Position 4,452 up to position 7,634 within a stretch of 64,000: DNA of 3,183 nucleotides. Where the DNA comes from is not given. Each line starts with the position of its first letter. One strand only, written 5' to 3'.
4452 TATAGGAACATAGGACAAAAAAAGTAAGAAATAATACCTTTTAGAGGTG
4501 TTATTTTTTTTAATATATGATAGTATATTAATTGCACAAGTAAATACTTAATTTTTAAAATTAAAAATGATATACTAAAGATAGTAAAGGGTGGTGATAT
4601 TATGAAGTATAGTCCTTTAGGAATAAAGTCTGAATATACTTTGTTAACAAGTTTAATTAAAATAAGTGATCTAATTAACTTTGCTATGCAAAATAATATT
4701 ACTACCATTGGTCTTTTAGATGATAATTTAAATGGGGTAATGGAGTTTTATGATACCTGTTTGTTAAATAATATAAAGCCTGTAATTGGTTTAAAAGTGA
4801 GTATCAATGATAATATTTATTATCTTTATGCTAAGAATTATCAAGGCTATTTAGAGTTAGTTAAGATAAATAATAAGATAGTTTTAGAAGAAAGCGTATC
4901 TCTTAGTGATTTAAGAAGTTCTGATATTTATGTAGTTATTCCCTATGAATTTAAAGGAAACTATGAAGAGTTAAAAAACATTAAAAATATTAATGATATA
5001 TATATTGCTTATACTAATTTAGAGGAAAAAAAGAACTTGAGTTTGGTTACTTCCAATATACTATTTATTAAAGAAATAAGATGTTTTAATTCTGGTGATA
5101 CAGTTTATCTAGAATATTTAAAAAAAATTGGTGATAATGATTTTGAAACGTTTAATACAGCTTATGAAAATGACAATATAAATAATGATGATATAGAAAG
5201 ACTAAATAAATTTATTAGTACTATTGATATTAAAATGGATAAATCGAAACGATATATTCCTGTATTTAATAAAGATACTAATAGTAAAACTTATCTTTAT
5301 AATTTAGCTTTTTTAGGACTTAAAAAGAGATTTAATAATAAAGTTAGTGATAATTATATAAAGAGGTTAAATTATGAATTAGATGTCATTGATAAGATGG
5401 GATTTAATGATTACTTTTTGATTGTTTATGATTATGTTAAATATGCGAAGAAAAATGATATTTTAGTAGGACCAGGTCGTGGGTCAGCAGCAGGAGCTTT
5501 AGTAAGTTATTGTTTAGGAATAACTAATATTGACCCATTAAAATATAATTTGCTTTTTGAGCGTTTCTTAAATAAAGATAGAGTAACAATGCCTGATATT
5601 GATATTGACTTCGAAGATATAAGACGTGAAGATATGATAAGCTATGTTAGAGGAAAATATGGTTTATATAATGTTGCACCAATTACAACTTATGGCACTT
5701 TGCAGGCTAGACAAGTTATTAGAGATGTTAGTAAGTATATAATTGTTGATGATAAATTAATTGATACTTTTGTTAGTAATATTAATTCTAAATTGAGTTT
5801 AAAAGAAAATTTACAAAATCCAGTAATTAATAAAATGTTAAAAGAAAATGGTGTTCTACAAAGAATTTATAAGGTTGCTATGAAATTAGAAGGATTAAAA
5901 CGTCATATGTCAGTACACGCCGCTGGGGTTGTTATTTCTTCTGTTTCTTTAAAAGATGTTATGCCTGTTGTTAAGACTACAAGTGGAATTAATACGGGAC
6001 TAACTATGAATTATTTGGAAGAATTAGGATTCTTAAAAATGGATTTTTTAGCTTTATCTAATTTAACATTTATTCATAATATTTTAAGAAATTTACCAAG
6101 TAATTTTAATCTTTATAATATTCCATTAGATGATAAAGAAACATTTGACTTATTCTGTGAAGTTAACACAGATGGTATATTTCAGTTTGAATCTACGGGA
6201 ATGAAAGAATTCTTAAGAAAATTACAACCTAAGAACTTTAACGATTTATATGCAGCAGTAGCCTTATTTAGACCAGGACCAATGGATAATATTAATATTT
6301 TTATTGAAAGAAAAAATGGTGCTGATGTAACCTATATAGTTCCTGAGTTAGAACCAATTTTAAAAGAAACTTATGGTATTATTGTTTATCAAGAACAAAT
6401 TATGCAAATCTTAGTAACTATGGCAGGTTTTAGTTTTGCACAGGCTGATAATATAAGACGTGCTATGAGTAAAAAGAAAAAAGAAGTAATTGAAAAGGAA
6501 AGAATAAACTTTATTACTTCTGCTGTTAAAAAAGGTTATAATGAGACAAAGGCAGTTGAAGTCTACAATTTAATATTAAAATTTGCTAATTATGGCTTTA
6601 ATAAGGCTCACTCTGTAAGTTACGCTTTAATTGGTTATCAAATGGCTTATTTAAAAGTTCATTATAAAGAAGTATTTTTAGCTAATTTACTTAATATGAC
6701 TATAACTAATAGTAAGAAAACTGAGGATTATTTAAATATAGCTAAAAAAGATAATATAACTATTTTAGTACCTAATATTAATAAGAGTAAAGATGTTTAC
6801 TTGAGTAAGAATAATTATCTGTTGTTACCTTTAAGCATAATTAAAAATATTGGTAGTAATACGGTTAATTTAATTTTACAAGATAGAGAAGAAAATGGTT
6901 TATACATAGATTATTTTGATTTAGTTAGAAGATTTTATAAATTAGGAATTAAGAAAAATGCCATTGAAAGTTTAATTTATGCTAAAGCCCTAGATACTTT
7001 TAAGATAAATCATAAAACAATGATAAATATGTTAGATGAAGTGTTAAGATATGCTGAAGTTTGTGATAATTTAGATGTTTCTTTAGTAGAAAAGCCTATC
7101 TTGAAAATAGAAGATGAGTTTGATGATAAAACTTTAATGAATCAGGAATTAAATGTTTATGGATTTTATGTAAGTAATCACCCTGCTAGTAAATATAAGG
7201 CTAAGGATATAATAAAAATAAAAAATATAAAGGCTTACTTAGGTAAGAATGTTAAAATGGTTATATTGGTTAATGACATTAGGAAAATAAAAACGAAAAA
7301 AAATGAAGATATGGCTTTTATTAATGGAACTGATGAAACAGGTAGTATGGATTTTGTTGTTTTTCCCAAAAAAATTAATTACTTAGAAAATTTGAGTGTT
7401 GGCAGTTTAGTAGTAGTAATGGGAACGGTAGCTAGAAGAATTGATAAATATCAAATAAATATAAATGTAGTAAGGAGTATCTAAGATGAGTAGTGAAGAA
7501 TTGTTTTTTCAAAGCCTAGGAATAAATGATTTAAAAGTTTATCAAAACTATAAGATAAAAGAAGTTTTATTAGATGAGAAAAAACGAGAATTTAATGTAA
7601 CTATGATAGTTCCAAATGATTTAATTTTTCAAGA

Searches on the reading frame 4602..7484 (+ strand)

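Call 74: search_protein_families(library=pfam, proteins=[window:4602-7484:+], max_evalue=0.001)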
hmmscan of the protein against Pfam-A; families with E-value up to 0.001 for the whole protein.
window:4602-7484:+ (960 aa): 5 families
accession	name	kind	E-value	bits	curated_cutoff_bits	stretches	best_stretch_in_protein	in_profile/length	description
PF07733.18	DNA_pol3_alpha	-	2.3e-90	303.2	23.9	1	231-484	2-260/260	Bacterial DNA polymerase III alpha NTPase domain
PF17657.6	DNA_pol3_finger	-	3.4e-59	199.3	22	1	487-645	1-166/166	Bacterial DNA polymerase III alpha subunit finger domain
PF14579.12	HHH_6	-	7.1e-18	65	25.6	1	718-806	1-89/90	Helix-hairpin-helix motif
PF02811.25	PHP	-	1.5e-10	42.1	26.4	1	8-92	4-94/164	PHP domain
PF01336.31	tRNA_anti-codon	-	2.2e-08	34.3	27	1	893-958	10-73/75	OB-fold nucleic acid binding domain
